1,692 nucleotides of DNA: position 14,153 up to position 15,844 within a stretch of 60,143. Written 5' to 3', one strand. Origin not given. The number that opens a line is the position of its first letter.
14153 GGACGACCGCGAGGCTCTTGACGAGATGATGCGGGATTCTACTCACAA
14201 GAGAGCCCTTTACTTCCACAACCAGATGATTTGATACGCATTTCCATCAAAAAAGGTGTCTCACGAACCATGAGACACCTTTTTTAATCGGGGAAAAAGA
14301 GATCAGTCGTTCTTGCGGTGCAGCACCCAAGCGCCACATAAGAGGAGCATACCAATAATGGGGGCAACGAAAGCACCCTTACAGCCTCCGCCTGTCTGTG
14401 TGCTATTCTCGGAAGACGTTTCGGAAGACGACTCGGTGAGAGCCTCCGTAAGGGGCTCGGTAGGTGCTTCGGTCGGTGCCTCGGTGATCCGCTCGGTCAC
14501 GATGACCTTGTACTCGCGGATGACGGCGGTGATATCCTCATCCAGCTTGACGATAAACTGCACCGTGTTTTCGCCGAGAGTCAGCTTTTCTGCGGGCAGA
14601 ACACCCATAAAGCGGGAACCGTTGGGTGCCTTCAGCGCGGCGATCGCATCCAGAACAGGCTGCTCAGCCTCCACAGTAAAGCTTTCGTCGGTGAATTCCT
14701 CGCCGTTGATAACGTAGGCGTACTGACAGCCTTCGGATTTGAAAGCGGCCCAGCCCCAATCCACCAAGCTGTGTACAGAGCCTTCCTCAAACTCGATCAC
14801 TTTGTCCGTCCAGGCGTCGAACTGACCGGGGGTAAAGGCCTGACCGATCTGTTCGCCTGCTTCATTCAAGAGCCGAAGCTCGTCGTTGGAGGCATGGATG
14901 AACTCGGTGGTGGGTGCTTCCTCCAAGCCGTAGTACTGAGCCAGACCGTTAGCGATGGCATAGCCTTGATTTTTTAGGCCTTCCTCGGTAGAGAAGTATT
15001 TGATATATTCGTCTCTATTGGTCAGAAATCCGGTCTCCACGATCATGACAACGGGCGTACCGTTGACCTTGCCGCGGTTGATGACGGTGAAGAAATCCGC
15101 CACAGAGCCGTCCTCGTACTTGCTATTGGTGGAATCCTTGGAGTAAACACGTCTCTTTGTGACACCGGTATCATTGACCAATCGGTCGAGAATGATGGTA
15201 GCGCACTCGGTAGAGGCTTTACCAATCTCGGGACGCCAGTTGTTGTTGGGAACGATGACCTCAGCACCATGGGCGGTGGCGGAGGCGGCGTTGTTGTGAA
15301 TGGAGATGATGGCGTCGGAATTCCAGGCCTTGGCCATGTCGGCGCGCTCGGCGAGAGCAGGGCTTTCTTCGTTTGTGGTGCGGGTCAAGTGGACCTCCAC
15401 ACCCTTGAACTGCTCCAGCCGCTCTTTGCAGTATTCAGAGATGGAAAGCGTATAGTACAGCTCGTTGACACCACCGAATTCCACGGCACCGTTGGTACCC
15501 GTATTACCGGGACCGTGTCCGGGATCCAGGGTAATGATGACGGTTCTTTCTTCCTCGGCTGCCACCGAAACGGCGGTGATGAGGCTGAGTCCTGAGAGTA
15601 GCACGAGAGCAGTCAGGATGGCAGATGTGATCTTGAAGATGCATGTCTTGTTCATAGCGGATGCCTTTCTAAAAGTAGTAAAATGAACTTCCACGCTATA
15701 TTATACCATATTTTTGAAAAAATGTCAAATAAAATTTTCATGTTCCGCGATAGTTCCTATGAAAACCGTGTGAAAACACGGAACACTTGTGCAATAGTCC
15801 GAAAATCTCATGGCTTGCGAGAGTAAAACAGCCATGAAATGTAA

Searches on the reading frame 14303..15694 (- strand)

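Call 57: search_protein_families(library=pfam, proteins=[window:14303-15694:-], max_evalue=0.001)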
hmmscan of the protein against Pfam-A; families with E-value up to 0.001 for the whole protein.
window:14303-15694:- (463 aa): 2 families
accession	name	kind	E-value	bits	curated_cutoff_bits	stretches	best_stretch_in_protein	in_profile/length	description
PF01520.23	Amidase_3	-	1.5e-30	107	27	1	54-252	1-173/174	N-acetylmuramoyl-L-alanine amidase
PF01546.33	Peptidase_M20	-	0.00059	20.2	24.6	0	87-446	45-168/206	Peptidase family M20/M25/M40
